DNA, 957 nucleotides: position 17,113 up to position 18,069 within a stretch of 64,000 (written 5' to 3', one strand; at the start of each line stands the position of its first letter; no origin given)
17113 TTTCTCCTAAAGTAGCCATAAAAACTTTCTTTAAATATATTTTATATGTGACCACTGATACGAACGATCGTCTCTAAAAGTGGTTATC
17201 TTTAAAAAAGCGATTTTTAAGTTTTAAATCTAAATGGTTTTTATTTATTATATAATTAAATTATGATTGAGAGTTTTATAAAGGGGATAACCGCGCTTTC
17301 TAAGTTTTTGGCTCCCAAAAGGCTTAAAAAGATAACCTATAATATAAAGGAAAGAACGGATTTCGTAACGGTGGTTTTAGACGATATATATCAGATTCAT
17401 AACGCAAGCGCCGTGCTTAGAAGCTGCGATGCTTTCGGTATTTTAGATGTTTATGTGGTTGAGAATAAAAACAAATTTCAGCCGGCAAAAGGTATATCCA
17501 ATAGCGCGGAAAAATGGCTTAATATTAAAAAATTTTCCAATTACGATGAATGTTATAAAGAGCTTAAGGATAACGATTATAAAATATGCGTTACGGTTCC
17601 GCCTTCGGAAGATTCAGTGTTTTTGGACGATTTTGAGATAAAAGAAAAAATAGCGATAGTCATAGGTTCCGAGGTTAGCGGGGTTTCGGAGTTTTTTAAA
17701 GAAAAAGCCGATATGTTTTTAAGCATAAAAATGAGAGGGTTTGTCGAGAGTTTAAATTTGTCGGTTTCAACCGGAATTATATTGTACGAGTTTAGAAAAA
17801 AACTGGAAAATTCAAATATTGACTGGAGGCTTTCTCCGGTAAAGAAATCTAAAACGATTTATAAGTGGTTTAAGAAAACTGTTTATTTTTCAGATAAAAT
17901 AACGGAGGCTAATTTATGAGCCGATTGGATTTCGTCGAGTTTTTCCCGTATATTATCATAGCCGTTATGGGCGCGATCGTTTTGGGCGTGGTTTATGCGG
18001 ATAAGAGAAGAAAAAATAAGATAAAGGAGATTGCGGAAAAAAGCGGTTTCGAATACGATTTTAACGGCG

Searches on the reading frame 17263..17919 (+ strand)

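Call 10: search_protein_families(library=pfam, proteins=[window:17263-17919:+], max_evalue=0.001)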
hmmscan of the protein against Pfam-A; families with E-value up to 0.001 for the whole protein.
window:17263-17919:+ (218 aa): 1 family
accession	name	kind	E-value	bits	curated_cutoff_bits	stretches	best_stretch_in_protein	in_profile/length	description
PF00588.24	SpoU_methylase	-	4.2e-32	111.6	29.7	1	35-175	2-142/142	SpoU rRNA Methylase family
